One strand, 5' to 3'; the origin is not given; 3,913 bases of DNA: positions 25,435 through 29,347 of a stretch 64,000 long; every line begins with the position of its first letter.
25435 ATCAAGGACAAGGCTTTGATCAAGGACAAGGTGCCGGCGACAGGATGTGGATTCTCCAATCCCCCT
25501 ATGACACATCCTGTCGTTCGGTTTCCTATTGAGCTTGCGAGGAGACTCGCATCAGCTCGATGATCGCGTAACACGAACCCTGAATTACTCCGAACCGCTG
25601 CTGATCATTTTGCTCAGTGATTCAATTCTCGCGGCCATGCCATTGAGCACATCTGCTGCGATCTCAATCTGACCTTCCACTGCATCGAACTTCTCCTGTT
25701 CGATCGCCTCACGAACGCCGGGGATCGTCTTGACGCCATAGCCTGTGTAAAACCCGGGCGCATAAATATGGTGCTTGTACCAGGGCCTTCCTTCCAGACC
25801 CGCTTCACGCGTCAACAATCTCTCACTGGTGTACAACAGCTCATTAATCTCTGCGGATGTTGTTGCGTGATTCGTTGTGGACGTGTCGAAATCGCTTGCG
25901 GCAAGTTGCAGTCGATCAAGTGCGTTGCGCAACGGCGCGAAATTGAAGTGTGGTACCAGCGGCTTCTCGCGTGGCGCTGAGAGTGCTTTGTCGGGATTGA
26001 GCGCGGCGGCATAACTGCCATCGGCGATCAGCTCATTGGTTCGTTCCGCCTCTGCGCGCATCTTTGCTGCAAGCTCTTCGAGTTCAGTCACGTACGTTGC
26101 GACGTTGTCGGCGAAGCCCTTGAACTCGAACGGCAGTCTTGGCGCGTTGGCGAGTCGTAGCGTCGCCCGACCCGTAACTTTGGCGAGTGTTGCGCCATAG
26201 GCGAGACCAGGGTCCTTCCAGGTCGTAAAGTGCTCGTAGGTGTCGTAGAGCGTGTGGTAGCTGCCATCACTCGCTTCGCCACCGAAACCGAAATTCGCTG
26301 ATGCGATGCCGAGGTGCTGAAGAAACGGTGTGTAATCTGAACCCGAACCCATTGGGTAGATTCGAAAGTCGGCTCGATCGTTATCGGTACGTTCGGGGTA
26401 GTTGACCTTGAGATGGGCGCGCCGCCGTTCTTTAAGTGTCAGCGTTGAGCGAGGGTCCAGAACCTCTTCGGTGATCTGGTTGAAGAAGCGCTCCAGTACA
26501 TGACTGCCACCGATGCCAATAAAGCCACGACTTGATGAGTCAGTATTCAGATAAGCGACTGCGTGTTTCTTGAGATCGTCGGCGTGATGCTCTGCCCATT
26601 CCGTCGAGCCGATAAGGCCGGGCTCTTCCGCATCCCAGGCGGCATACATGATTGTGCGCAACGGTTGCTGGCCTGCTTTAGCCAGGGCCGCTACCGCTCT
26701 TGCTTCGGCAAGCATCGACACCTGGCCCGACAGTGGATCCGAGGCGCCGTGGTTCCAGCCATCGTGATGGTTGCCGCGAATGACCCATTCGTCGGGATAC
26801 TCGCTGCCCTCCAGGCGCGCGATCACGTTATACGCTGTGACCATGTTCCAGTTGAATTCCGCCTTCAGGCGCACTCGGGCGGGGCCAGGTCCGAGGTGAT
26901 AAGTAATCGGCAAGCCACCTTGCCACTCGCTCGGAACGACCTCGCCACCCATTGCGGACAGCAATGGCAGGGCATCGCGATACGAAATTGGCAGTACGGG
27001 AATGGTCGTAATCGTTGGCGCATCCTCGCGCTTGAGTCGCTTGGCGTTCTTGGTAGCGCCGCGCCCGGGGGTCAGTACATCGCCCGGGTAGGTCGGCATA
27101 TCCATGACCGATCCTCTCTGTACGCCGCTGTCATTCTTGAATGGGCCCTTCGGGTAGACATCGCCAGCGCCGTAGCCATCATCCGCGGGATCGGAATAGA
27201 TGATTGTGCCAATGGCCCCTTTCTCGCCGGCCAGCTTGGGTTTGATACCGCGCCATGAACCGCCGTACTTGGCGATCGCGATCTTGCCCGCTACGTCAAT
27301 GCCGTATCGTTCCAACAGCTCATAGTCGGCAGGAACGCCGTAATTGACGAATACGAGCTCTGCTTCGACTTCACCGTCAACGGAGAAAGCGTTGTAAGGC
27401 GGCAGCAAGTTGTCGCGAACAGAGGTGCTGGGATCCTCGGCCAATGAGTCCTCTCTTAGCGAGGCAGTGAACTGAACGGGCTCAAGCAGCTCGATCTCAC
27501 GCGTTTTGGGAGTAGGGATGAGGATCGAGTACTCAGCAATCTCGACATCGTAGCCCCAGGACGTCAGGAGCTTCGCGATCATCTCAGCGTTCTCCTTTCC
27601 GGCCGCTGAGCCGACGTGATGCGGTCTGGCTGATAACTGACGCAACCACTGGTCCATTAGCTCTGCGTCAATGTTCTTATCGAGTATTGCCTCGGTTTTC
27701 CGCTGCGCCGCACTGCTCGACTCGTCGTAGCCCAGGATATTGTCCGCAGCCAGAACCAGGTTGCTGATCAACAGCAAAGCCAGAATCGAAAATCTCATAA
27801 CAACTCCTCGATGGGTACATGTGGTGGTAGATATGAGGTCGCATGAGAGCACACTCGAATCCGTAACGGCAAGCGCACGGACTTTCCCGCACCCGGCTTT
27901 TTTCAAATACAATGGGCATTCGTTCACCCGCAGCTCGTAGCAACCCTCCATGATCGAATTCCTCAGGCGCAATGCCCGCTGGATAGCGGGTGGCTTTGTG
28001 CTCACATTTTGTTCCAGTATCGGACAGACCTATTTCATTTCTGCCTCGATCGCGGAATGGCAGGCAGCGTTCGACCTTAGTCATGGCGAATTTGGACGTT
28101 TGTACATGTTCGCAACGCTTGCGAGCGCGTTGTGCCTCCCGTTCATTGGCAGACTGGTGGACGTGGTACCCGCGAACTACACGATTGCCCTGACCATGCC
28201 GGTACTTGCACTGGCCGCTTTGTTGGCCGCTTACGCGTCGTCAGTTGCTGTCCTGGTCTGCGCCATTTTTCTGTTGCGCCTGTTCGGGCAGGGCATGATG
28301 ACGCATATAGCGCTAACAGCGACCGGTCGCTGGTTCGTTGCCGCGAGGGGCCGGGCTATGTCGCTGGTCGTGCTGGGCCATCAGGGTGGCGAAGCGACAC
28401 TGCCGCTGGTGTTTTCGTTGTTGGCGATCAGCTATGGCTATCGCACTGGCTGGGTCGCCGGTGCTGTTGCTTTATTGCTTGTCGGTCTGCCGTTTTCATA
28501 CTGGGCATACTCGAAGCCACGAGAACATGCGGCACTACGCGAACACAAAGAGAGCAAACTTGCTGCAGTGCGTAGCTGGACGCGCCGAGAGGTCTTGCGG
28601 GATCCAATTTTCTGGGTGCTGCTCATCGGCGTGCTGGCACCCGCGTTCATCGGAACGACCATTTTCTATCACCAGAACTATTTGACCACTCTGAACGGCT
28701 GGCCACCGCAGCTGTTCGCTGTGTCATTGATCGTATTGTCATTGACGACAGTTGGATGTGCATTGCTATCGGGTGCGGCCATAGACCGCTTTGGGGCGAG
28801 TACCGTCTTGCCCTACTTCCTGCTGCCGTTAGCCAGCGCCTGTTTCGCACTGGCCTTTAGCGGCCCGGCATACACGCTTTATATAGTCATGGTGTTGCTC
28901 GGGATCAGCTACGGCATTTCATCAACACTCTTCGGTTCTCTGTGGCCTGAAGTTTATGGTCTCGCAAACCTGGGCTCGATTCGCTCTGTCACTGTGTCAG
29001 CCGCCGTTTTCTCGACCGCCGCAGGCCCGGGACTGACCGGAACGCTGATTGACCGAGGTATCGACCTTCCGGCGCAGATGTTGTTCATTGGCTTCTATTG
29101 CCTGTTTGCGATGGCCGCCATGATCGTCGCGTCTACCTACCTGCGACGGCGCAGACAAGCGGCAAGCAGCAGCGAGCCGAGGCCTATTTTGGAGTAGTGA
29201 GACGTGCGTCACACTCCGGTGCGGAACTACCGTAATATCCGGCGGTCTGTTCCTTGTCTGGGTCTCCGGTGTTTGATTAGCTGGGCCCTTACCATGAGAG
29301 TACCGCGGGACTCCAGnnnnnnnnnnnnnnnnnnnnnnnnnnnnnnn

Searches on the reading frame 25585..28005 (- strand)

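Call 45: search_protein_families(library=pfam, proteins=[window:25585-28005:-], max_evalue=0.0001)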
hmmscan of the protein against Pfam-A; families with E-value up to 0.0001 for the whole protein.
window:25585-28005:- (806 aa): 3 families
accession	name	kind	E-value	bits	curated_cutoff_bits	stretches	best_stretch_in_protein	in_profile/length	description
PF04253.20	TFR_dimer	-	3e-21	76.1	27.1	1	688-793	2-119/121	Transferrin receptor-like dimerisation domain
PF04389.22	Peptidase_M28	-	2.1e-19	70.5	21.3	1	393-593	1-177/193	Peptidase family M28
PF02225.27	PA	-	5.8e-08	33.2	23.9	1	213-279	1-63/95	PA domain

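Call 72: search_protein_families(library=ncbifam, proteins=[window:25585-28005:-], max_evalue=0.00001)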
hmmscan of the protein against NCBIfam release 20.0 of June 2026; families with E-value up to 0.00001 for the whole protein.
window:25585-28005:- (806 aa): 2 families
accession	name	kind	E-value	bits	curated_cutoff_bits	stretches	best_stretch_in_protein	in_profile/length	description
NF006768.0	PRK09290.1-1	equivalog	4.1e-06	25.9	532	1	393-463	61-129/411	allantoate deiminase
TIGR01879.1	hydantase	subfamily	9.2e-06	24.8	204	0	392-470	54-135/401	hydantoinase/carbamoylase family amidase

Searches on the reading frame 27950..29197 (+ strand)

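Call 45: search_protein_families(library=pfam, proteins=[window:27950-29197:+], max_evalue=0.0001)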
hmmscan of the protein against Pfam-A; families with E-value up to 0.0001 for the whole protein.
window:27950-29197:+ (415 aa): 1 family
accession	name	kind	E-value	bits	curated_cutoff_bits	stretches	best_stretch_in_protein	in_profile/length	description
PF07690.21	MFS_1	-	1.6e-35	123.1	33.4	2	16-360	2-347/347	Major Facilitator Superfamily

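Call 72: search_protein_families(library=ncbifam, proteins=[window:27950-29197:+], max_evalue=0.00001)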
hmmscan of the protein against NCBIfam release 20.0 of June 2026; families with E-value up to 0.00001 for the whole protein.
window:27950-29197:+ (415 aa): 5 families
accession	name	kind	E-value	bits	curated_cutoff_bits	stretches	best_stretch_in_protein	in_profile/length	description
NF049980.1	SfMCT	equivalog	5.7e-24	84.5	320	1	14-370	7-365/378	L-lactate MFS transporter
NF038246.1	bile_salt_MFS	equivalog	2.7e-10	39.7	400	1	39-320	34-330/408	conjugated bile salt MFS transporter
TIGR00881.1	2A0104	subfamily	4.7e-09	35.7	407.75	1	32-280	16-278/379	phosphoglycerate transporter protein PgtP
TIGR00893.1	2A0114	subfamily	5.8e-09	35.4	395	1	269-408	44-180/399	D-galactonate transporter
NF008661.1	PRK11663.1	subfamily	5.5e-06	25.7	564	1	42-191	61-210/439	MFS transporter family glucose-6-phosphate receptor UhpC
